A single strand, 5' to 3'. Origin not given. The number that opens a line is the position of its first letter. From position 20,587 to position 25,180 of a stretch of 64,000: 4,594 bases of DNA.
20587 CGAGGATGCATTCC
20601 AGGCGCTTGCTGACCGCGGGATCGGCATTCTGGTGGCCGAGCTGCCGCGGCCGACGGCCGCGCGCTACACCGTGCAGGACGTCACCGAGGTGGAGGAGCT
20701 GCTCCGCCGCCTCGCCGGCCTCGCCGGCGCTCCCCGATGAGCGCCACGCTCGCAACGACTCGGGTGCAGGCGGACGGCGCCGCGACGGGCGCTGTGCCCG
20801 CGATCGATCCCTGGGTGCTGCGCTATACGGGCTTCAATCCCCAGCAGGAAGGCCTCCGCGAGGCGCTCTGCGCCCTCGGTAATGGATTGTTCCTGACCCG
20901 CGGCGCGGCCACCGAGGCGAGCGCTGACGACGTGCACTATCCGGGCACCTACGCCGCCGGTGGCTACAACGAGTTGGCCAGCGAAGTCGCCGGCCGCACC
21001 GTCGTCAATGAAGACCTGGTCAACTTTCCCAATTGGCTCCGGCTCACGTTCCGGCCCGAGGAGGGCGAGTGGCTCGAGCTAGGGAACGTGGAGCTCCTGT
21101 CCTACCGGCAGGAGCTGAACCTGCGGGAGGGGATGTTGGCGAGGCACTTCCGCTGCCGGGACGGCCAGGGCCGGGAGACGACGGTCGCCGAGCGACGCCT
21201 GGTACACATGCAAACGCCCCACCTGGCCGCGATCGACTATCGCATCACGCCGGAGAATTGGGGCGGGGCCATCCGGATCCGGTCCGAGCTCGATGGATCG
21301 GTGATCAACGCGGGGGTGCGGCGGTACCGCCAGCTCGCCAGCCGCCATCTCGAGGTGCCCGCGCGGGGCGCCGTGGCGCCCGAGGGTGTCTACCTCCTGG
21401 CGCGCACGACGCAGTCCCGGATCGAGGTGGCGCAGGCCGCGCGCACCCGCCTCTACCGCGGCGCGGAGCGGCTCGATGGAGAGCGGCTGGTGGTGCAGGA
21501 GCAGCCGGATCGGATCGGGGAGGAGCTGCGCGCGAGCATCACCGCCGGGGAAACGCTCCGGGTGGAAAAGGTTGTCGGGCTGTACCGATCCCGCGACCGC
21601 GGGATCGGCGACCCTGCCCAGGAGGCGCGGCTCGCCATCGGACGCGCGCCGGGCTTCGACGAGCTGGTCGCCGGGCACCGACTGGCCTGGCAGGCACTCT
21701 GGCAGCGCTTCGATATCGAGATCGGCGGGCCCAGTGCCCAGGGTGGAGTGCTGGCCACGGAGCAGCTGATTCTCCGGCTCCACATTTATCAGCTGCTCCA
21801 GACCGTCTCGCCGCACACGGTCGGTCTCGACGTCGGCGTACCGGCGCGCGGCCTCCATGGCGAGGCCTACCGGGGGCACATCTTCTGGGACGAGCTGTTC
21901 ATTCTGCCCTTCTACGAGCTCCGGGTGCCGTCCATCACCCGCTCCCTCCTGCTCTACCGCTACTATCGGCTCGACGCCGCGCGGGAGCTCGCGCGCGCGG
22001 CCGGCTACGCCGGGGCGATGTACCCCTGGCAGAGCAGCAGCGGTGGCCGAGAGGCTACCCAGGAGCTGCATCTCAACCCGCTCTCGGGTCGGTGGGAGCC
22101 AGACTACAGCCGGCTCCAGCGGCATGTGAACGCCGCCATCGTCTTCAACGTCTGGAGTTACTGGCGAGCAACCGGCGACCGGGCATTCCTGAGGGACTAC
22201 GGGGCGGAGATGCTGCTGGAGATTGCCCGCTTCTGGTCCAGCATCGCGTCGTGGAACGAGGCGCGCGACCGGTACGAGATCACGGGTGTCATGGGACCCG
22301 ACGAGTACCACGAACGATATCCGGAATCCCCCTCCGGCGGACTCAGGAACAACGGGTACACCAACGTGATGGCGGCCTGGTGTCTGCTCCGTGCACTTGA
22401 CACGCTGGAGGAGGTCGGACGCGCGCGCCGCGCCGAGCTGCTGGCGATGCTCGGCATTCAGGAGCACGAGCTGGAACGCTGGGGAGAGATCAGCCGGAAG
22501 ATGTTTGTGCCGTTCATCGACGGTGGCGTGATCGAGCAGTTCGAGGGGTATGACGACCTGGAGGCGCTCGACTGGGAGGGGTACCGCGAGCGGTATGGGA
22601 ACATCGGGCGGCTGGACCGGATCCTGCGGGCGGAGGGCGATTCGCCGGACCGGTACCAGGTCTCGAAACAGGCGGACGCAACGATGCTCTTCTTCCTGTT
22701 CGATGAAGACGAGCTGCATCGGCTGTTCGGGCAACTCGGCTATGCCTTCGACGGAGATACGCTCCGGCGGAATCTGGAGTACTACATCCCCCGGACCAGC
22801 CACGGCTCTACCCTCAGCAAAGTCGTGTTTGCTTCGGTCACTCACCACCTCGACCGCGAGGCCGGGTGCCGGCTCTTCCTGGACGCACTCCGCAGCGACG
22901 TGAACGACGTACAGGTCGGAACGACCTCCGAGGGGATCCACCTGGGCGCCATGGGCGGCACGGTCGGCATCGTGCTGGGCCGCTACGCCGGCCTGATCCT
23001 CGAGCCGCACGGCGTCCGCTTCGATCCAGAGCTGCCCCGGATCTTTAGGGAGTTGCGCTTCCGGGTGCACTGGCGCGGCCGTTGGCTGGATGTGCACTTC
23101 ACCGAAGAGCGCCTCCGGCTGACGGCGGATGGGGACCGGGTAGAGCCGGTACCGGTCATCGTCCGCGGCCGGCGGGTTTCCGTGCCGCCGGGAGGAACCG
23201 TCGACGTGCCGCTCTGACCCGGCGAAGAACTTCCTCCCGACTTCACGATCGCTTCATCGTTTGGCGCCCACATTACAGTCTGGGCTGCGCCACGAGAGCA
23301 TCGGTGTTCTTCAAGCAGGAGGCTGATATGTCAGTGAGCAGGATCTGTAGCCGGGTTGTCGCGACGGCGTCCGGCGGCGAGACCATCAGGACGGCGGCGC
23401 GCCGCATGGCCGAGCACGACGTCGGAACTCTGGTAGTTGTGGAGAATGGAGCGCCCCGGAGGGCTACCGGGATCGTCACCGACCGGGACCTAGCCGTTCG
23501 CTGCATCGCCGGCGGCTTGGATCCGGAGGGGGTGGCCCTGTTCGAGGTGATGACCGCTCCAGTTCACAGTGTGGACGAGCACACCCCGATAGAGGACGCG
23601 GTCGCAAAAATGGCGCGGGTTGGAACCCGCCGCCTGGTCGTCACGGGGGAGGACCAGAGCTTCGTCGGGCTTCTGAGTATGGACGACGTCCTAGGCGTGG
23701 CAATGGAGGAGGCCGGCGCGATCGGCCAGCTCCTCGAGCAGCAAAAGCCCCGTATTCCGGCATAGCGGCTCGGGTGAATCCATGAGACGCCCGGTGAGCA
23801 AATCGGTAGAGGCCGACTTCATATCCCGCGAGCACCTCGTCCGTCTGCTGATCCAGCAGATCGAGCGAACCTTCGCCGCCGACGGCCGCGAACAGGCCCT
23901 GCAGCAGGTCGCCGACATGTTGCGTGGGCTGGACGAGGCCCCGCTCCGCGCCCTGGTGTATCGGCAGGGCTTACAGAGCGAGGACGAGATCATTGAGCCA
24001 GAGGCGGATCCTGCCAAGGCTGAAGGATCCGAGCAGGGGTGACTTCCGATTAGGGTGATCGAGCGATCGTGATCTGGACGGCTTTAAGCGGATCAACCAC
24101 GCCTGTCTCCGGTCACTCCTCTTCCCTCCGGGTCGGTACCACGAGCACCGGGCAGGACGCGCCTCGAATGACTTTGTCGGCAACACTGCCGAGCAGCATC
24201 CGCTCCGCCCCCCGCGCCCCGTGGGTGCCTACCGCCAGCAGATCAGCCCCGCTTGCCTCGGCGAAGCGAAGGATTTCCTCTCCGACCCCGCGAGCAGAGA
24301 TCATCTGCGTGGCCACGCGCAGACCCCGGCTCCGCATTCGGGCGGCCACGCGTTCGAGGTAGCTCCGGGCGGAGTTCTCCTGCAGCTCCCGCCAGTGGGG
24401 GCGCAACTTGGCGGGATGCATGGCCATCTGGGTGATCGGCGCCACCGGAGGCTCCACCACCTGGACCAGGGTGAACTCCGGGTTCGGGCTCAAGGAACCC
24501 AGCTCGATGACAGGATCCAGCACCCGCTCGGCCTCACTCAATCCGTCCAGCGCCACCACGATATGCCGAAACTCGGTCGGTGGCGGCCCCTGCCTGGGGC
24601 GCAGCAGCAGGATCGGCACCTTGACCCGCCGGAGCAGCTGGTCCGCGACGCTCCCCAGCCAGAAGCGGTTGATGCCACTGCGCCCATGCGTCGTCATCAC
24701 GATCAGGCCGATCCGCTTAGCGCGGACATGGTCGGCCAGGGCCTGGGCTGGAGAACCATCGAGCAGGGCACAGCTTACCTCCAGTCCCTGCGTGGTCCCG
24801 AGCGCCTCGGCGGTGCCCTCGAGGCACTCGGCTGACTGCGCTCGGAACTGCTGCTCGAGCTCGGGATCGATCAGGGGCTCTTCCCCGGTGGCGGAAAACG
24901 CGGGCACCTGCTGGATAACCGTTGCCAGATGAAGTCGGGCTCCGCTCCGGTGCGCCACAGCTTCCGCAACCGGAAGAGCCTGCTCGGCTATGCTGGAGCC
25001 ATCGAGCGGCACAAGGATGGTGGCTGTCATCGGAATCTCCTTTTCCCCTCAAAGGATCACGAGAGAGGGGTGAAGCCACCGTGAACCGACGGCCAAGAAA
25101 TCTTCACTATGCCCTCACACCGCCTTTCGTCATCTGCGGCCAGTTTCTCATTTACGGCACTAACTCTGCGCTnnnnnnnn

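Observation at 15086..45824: CTTCA direct repeats phased at exactly 11 bp mark most promoters of the central cluster: candidate operator of a local regulon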

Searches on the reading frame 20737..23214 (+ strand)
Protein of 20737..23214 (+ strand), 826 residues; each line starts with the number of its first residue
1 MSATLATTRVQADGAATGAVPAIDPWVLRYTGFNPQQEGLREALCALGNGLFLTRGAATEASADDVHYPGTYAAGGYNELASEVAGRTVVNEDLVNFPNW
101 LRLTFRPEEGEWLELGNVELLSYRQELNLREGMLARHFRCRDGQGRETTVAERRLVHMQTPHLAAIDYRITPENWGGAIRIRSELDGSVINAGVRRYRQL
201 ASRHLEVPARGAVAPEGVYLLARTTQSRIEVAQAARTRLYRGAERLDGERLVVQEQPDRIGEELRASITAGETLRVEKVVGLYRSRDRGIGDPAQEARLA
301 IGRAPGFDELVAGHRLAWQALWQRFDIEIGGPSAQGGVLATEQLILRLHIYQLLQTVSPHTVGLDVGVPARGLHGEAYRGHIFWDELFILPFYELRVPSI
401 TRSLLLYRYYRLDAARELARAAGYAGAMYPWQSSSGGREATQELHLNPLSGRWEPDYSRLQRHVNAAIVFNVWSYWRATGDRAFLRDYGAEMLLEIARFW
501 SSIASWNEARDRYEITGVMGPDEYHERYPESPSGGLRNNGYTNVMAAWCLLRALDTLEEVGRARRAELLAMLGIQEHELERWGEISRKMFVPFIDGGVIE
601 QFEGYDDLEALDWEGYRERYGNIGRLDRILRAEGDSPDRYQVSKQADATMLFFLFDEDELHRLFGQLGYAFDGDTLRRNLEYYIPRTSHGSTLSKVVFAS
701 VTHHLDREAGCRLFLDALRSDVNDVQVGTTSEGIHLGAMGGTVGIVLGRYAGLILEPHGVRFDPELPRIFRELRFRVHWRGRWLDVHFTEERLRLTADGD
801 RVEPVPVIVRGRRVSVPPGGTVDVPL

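Call 8: search_protein_families(library=pfam, proteins=[window:20737-23214:+], max_evalue=0.001)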
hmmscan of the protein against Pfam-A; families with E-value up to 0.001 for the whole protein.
window:20737-23214:+ (826 aa): 3 families
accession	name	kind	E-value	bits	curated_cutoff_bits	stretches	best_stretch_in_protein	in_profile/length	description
PF03632.21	Glyco_hydro_65m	-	4.5e-130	434.4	27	1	347-743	1-370/371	Glycosyl hydrolase family 65 central catalytic domain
PF03636.21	Glyco_hydro_65N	-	2.1e-67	227.7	26.6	1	29-286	1-233/233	Glycosyl hydrolase family 65, N-terminal domain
PF03633.20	Glyco_hydro_65C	-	4.6e-11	42.7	22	1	760-816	8-62/62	Glycosyl hydrolase family 65, C-terminal domain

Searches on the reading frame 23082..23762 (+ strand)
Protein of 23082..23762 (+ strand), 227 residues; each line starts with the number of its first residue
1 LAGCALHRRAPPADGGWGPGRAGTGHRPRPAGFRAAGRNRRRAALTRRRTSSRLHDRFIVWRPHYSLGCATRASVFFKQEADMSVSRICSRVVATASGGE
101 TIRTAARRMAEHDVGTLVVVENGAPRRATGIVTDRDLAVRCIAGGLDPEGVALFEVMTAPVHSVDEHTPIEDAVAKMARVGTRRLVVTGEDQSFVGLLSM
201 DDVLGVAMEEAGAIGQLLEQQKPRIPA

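Call 8: search_protein_families(library=pfam, proteins=[window:23082-23762:+], max_evalue=0.001)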
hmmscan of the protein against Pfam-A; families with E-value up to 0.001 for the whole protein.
window:23082-23762:+ (227 aa): 1 family
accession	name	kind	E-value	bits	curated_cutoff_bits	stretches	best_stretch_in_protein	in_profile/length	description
PF00571.33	CBS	-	3.4e-21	75.7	24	2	155-206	3-54/57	CBS domain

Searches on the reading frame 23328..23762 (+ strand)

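Call 48: search_protein_families(library=ncbifam, proteins=[window:23328-23762:+], max_evalue=0.00001)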
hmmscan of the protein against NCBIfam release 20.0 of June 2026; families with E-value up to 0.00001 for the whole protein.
window:23328-23762:+ (145 aa): 2 families
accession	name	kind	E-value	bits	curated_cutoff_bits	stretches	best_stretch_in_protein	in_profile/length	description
TIGR01302.1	IMP_dehydrog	equivalog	1.5e-07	30.7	481.5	1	11-123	90-198/450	IMP dehydrogenase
NF041552.1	TF_PrdR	equivalog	6.8e-06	24.7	795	0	70-127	7-64/577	sigma-54 dependent transcriptional regulator PrdR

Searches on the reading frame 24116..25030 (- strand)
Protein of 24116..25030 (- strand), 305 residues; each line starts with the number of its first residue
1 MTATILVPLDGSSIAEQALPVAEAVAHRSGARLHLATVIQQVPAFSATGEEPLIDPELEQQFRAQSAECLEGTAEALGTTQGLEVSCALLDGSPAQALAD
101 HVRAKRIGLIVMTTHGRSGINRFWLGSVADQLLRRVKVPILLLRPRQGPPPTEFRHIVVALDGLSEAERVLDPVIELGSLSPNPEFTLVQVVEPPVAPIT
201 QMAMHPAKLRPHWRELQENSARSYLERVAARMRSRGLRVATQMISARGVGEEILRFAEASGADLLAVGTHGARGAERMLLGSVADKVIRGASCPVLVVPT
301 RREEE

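Call 8: search_protein_families(library=pfam, proteins=[window:24116-25030:-], max_evalue=0.001)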
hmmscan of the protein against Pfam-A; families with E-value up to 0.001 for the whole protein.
window:24116-25030:- (305 aa): 1 family
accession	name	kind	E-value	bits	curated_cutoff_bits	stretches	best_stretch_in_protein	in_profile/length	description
PF00582.32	Usp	-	7.3e-55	185.8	24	2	1-144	1-141/141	Universal stress protein family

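Call 49: search_solved_structures(query=window:24116-25030:-, max_evalue=1e-10)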
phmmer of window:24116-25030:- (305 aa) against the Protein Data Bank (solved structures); distinct sequences matched with E-value up to 1e-10: 2.
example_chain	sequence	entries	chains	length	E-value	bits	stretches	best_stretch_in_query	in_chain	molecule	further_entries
4wny_A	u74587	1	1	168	2.5e-19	73.1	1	152-301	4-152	Universal stress protein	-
1wjg_A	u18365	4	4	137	3.5e-13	52.9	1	2-144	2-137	probable ATP binding protein | Universal stress protein family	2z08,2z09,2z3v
